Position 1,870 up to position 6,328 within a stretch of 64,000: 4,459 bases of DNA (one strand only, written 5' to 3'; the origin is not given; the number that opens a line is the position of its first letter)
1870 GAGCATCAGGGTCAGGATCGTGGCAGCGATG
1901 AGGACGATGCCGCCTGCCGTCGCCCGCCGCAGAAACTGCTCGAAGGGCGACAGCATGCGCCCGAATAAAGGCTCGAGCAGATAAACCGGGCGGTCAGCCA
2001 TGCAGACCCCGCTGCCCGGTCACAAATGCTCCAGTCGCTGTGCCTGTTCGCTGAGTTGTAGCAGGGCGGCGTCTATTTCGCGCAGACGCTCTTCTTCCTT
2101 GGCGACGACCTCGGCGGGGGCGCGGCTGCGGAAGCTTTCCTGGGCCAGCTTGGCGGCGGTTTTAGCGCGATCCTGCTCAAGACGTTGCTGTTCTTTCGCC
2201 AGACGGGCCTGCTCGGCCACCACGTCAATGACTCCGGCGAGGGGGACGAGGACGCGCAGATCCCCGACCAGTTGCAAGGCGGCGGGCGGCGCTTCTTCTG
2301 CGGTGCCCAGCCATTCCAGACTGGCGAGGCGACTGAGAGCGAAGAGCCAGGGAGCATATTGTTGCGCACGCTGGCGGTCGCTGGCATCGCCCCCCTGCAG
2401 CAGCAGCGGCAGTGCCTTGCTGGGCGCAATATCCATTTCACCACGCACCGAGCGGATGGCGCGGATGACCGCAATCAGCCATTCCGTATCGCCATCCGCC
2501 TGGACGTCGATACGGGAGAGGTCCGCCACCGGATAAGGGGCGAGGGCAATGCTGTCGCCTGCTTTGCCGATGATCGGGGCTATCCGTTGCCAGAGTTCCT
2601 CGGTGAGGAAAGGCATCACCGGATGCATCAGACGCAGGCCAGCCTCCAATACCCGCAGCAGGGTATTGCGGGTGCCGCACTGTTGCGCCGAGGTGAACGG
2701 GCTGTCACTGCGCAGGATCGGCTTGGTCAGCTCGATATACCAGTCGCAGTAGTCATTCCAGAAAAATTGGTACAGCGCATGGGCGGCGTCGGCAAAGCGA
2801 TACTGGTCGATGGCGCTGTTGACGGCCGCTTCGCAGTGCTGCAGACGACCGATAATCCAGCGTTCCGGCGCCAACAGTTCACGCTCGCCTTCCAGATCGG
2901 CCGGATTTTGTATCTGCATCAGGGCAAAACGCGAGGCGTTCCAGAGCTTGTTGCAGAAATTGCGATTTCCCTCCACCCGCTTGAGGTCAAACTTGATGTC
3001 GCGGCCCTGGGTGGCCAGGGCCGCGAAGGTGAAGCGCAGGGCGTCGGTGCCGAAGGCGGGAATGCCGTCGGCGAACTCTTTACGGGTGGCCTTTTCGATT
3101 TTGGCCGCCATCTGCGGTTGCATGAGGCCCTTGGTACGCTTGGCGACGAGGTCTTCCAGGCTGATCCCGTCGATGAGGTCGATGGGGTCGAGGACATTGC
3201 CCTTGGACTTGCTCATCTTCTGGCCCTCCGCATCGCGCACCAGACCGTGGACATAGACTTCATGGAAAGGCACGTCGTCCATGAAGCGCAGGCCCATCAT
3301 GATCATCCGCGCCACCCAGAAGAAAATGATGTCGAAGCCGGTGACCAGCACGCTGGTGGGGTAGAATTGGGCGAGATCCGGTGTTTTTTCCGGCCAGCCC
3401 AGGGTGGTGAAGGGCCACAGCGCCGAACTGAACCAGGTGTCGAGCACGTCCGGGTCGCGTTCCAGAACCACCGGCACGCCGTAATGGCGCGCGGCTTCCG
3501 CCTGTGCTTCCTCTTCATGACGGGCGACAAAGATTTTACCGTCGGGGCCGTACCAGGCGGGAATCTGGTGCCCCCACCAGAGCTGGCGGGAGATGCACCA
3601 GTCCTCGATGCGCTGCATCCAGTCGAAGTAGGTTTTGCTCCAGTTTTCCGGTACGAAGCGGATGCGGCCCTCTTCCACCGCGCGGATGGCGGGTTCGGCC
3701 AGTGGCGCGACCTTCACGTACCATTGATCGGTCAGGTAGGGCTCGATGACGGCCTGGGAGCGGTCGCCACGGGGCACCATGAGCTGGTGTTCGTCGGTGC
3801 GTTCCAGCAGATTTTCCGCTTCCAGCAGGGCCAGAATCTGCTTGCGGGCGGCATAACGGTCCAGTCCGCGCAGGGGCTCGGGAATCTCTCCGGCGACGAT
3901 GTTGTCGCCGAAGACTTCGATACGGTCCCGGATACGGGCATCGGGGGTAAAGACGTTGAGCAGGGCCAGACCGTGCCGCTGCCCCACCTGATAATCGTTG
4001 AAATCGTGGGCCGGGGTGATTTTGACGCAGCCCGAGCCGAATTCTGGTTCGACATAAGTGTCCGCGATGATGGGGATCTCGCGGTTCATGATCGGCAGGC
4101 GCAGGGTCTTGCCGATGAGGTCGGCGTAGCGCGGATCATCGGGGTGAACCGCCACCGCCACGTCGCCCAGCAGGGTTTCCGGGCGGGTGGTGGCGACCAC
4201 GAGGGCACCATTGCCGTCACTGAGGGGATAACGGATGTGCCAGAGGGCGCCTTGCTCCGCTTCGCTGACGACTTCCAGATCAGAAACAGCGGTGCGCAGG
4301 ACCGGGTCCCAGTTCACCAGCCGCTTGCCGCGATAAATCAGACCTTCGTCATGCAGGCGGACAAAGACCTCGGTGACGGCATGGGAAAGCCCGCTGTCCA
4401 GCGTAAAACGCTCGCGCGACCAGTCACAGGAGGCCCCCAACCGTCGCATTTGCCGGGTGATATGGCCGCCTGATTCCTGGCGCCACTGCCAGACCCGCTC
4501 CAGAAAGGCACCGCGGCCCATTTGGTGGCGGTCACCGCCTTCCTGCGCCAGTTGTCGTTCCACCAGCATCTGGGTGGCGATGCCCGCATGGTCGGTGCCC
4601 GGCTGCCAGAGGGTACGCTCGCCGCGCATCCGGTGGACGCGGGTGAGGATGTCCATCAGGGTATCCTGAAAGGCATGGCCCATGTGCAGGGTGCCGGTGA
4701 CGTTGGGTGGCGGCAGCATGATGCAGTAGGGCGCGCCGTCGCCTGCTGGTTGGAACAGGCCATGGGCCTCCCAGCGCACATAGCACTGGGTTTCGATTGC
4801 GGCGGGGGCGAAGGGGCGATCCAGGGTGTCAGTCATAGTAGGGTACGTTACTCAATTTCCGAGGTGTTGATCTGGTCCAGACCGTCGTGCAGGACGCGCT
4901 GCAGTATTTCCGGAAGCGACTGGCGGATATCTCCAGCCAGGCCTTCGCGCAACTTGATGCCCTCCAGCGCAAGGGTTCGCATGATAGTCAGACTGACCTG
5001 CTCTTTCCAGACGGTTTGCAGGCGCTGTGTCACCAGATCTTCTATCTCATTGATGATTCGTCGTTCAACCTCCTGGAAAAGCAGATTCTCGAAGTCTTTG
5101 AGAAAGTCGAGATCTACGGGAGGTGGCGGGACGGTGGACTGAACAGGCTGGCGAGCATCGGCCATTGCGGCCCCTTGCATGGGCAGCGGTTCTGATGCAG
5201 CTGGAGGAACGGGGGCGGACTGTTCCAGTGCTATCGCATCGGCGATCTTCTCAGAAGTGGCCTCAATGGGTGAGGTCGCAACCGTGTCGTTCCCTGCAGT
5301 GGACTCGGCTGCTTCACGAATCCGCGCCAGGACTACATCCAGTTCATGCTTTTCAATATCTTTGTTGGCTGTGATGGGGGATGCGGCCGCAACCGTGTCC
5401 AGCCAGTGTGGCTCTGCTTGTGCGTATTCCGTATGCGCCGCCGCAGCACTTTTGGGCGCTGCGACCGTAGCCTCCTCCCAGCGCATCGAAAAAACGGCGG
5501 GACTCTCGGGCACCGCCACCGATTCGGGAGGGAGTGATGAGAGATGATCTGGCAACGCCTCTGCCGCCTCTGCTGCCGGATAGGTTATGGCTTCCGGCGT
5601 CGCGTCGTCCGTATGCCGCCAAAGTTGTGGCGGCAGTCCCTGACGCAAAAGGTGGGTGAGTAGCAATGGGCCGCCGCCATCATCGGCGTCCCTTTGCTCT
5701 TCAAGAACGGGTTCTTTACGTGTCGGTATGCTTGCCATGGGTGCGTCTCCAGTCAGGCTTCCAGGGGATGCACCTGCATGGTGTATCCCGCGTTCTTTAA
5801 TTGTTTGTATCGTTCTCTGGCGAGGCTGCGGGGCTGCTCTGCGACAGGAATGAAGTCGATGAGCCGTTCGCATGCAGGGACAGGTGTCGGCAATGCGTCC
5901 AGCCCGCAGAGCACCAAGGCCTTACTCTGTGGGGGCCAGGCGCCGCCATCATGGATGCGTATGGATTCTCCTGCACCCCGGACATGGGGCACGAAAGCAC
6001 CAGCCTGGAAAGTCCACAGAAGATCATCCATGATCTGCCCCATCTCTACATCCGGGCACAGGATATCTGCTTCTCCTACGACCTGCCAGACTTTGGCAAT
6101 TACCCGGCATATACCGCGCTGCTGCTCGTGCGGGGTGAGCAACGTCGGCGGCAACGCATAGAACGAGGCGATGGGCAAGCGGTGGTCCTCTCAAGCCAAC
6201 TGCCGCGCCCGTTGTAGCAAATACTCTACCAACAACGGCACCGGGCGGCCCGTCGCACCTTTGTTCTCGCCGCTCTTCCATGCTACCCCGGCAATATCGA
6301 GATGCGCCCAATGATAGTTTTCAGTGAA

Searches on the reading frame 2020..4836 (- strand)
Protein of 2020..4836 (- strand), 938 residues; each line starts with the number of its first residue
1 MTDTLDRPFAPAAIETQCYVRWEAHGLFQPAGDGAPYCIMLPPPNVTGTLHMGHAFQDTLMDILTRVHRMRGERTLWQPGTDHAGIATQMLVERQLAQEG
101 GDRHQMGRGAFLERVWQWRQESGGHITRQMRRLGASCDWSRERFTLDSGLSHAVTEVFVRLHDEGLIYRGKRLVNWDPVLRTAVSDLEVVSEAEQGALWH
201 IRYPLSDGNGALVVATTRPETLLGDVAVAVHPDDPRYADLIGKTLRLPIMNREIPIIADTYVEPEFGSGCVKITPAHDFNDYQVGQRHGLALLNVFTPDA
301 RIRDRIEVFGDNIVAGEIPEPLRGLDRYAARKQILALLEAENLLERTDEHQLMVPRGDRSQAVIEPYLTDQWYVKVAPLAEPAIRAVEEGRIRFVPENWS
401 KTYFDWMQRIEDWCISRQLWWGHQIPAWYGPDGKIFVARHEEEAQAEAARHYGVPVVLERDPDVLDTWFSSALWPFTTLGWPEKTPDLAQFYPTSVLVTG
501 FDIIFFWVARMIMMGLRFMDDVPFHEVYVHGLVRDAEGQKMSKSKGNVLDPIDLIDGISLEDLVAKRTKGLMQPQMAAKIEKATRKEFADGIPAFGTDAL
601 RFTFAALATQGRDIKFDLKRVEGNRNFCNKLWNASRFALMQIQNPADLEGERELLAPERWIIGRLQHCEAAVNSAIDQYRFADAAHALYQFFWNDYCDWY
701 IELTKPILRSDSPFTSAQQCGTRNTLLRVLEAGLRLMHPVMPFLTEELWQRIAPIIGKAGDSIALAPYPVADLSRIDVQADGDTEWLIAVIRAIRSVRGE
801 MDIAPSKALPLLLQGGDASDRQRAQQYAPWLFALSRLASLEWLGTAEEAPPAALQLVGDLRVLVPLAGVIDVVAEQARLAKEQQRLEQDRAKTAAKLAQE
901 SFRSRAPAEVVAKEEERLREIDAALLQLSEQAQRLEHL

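Call 5: search_protein_families(library=pfam, proteins=[window:2020-4836:-], max_evalue=1)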
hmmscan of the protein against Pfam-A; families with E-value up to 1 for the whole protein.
window:2020-4836:- (938 aa): 9 families
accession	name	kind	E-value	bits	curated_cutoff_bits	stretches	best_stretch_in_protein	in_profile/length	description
PF00133.28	tRNA-synt_1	-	1.5e-144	482.3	22.7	1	18-617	2-414/414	tRNA synthetases class I (I, L, M and V)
PF08264.19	Anticodon_1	-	5e-41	140.5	25.1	1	658-810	1-145/148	Anticodon-binding domain of tRNA ligase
PF09334.17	tRNA-synt_1g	-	2.5e-15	56.6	20.1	3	44-90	8-54/391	tRNA synthetases class I (M)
PF10458.14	Val_tRNA-synt_C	-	1.9e-09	38.1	25.9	1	871-935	1-65/66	Valyl tRNA synthetase tRNA binding arm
PF13603.12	tRNA-synt_1_2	-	5.7e-08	32.9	25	1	243-300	87-144/185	Leucyl-tRNA synthetase, editing domain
PF01406.26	tRNA-synt_1e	-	0.07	12.9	27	0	519-556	232-269/301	tRNA synthetases class I (C) catalytic domain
PF04364.18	DNA_pol3_chi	-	0.22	12.2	25.4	1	887-931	11-55/135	DNA polymerase III chi subunit, HolC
PF00579.31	tRNA-synt_1b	-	0.24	11.1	21.1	1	529-556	186-212/292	tRNA synthetases class I (W and Y)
PF02501.22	T2SSI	-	0.51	10.9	25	0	87-133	11-58/80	Type II secretion system (T2SS), protein I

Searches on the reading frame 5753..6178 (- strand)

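Call 5: search_protein_families(library=pfam, proteins=[window:5753-6178:-], max_evalue=1)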
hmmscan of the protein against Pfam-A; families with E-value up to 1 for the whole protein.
window:5753-6178:- (141 aa): 1 family
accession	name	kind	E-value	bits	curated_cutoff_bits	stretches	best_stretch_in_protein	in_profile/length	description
PF04364.18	DNA_pol3_chi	-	8.8e-25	87.9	25.4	1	1-135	1-135/135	DNA polymerase III chi subunit, HolC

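Call 6: search_protein_families(library=ncbifam, proteins=[window:5753-6178:-], max_evalue=1)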
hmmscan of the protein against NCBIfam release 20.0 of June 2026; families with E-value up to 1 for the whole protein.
window:5753-6178:- (141 aa): 4 families
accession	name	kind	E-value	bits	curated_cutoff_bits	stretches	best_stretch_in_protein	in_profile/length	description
NF004346.0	PRK05728.1-2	equivalog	6e-12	46.2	234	1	1-137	1-139/141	DNA polymerase III subunit chi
NF004348.0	PRK05728.1-5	equivalog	1.2e-10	41.8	178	1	23-138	17-135/138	DNA polymerase III subunit chi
NF004345.0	PRK05728.1-1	equivalog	9.2e-10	38.5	281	1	22-135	24-142/147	DNA polymerase III subunit chi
NF004347.0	PRK05728.1-4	equivalog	1.2e-05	25.5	132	1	25-135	20-136/150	DNA polymerase III subunit chi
